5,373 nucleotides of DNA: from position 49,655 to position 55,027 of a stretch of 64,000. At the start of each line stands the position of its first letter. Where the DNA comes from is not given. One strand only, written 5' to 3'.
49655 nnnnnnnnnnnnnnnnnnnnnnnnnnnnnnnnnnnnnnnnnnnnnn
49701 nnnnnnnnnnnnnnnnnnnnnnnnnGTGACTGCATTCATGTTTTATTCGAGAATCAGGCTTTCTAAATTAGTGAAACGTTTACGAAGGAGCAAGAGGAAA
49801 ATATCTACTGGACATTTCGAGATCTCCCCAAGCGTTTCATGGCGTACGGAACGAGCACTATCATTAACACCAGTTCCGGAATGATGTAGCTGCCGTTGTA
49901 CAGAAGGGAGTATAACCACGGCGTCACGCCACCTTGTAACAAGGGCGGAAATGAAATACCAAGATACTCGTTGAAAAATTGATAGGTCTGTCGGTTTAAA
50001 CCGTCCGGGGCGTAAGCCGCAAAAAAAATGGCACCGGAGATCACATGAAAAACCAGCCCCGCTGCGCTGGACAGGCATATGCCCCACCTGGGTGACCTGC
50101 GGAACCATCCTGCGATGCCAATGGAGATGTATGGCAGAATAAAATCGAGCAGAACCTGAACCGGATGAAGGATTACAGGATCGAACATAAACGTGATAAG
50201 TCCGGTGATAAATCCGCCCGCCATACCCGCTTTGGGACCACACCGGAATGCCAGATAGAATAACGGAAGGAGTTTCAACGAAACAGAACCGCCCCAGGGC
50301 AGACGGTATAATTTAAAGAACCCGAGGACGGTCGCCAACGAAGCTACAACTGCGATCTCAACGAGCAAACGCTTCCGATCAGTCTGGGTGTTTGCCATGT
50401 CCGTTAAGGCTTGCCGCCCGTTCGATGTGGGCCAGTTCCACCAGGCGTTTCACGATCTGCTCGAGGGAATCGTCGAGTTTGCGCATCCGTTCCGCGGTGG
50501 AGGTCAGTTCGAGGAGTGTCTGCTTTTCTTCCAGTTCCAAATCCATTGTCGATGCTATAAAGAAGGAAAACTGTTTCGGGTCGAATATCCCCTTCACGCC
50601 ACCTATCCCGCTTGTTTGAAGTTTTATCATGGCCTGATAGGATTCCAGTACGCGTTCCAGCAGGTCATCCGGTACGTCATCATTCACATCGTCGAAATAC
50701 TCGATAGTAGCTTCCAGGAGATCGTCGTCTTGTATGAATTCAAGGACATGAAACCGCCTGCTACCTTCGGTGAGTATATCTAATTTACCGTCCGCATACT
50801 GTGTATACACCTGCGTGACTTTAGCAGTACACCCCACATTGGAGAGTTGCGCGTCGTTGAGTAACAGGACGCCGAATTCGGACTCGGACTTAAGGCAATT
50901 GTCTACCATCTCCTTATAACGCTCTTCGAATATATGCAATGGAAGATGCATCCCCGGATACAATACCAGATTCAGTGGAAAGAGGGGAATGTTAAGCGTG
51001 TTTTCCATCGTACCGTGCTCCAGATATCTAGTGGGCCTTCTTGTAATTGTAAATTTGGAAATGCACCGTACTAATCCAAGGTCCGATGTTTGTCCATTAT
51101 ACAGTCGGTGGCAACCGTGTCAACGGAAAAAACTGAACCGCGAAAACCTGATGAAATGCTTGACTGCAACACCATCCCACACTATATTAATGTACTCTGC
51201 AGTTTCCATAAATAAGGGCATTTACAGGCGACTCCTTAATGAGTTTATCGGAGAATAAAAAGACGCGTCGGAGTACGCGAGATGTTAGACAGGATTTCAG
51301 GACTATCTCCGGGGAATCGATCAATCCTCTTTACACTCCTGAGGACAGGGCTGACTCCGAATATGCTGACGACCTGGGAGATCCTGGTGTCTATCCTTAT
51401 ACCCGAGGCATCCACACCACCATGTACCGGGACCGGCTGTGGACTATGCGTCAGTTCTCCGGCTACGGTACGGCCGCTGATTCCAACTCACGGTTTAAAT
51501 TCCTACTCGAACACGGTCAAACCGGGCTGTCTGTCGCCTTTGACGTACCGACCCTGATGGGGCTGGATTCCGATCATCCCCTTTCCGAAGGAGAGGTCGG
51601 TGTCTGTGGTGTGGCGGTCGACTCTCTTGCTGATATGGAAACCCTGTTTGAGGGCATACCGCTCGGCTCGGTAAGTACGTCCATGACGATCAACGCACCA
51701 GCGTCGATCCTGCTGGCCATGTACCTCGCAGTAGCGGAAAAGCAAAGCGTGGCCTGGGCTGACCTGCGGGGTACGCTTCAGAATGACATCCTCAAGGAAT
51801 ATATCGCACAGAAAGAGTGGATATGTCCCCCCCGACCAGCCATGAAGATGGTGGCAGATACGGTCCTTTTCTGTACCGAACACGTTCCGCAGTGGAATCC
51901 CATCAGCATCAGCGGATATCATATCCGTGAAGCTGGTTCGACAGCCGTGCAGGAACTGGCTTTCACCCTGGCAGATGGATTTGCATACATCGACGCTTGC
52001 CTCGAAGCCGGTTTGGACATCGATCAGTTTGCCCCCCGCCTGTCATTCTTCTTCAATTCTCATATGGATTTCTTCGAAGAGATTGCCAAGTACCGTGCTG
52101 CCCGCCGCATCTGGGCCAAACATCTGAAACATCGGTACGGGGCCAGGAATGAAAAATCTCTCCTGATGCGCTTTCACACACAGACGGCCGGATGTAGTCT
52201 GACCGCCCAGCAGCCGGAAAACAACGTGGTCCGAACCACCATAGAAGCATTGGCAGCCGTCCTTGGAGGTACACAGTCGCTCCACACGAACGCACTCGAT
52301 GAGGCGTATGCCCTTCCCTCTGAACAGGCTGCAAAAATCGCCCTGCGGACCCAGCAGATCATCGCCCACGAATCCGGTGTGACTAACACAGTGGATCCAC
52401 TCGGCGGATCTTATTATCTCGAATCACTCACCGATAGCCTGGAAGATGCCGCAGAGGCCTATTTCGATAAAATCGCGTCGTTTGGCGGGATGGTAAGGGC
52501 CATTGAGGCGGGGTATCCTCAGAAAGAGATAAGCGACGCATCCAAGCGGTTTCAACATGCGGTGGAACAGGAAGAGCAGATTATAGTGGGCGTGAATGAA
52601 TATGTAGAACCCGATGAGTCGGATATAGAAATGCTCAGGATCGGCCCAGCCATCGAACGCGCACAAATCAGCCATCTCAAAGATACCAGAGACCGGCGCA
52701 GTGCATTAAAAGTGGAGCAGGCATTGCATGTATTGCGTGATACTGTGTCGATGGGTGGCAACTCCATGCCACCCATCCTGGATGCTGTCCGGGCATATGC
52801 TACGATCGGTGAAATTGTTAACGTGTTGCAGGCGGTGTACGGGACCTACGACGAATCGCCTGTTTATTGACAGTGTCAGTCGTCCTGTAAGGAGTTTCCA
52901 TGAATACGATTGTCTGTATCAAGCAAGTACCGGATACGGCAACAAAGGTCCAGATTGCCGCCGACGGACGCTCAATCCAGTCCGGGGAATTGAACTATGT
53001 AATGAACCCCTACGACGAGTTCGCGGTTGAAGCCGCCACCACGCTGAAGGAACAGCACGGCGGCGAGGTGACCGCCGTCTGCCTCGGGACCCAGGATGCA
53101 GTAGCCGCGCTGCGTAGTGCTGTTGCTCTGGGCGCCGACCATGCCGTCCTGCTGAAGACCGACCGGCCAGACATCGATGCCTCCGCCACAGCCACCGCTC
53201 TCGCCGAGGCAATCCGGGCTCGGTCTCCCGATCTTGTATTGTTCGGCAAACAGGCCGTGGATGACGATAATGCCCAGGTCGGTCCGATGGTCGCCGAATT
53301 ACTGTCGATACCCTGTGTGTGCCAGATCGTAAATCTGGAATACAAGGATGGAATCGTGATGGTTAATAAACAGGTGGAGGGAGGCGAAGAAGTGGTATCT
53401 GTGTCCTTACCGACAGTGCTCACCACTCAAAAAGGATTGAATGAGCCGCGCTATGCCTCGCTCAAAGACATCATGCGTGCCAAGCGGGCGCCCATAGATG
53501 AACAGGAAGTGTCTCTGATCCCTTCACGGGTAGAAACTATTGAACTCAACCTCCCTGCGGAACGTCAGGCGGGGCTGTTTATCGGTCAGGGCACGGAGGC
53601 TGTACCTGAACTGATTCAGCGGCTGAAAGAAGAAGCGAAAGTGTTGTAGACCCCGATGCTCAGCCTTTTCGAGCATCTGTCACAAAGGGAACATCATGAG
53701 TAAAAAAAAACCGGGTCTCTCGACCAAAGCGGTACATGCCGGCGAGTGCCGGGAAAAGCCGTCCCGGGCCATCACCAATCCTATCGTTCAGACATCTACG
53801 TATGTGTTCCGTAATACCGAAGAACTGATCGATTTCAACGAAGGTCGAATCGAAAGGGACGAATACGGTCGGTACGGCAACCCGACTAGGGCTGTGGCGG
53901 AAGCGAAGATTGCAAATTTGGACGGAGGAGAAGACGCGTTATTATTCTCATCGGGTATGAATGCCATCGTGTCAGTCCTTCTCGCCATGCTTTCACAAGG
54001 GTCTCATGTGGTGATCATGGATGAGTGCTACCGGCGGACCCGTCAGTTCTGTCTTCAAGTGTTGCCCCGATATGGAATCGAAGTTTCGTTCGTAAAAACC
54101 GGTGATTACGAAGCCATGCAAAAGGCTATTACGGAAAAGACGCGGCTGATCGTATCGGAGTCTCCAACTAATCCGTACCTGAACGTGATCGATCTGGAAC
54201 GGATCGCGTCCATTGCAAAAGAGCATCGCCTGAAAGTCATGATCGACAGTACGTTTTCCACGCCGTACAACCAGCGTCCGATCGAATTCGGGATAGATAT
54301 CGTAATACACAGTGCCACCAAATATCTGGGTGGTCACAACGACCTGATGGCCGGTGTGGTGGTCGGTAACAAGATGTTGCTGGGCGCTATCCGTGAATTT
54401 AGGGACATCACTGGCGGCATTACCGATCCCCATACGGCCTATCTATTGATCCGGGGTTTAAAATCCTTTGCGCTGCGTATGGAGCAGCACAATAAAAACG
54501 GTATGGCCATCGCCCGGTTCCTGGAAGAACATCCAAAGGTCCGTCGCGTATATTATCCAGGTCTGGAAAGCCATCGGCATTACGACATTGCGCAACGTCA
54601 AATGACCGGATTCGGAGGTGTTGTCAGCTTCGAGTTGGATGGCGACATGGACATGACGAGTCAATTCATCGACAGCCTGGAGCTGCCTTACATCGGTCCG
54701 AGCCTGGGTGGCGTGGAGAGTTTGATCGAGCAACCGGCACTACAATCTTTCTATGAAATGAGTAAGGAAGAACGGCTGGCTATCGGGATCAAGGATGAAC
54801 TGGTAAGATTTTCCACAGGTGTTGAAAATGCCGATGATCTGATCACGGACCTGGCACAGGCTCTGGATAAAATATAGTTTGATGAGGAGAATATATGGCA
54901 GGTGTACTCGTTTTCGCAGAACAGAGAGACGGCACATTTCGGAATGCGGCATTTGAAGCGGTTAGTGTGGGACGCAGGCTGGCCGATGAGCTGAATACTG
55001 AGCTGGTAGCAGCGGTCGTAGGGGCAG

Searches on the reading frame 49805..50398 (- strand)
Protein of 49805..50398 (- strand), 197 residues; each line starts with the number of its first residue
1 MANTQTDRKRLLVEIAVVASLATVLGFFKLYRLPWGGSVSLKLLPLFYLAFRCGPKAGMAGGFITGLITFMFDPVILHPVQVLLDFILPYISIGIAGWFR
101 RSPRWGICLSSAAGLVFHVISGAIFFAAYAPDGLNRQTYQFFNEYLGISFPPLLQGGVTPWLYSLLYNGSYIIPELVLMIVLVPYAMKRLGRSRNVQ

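Call 65: search_protein_families(library=pfam, proteins=[window:49805-50398:-], max_evalue=0.000001)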
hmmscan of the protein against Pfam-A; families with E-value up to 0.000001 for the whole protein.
window:49805-50398:- (197 aa): 2 families
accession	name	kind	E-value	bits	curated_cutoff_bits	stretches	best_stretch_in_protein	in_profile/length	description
PF09515.15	Thia_YuaJ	-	2.4e-40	138.9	25.8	1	12-142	1-148/177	Thiamine transporter protein (Thia_YuaJ)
PF12822.12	ECF_trnsprt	-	6.1e-07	30.1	30.7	1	11-183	2-165/169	ECF transporter, substrate-specific component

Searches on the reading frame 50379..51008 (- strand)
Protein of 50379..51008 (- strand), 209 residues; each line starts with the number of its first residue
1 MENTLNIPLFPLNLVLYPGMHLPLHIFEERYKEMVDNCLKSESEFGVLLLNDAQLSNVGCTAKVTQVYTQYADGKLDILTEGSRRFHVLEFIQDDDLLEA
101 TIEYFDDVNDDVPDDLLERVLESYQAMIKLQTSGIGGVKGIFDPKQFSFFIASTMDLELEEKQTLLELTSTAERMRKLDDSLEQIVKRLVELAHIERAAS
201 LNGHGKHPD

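Call 65: search_protein_families(library=pfam, proteins=[window:50379-51008:-], max_evalue=0.000001)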
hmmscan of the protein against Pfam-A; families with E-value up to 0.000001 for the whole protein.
window:50379-51008:- (209 aa): 1 family
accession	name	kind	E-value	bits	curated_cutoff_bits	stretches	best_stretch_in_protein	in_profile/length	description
PF02190.22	LON_substr_bdg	-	6.9e-36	124.5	28.7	1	7-180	2-196/200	ATP-dependent protease La (LON) substrate-binding domain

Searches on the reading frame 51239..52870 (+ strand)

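Call 64: search_protein_families(library=pfam, proteins=[window:51239-52870:+], max_evalue=0.000001)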
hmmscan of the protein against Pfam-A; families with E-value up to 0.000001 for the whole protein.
window:51239-52870:+ (543 aa): 1 family
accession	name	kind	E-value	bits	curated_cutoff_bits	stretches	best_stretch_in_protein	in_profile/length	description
PF01642.28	MM_CoA_mutase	-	5.2e-224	745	22.1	1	21-535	1-512/512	Methylmalonyl-CoA mutase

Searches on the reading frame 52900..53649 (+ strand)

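Call 65: search_protein_families(library=pfam, proteins=[window:52900-53649:+], max_evalue=0.000001)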
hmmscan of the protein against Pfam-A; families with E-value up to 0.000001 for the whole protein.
window:52900-53649:+ (249 aa): 1 family
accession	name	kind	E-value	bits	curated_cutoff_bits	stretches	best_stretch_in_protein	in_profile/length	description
PF01012.27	ETF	-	3.4e-43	148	26.7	1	31-205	9-179/181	Electron transfer flavoprotein domain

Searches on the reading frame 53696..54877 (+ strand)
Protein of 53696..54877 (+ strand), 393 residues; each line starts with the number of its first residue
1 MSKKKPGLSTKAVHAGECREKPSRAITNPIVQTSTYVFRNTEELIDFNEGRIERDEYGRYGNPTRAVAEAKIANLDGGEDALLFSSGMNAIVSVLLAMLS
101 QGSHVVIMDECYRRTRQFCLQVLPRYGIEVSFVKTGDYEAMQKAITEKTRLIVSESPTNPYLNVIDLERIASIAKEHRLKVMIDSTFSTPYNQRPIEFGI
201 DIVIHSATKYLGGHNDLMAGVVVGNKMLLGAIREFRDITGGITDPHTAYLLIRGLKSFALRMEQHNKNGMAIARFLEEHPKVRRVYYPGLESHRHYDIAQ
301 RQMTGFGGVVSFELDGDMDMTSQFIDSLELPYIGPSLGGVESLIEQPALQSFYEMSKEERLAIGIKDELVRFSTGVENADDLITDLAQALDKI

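Call 65: search_protein_families(library=pfam, proteins=[window:53696-54877:+], max_evalue=0.000001)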
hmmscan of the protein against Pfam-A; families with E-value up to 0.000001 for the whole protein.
window:53696-54877:+ (393 aa): 2 families
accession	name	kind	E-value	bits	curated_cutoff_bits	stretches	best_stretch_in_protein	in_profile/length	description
PF01053.26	Cys_Met_Meta_PP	-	8.3e-141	469.4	27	1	9-390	1-380/381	Cys/Met metabolism PLP-dependent enzyme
PF00155.27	Aminotran_1_2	-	3.5e-10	40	19.7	1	54-267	32-274/361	Aminotransferase class I and II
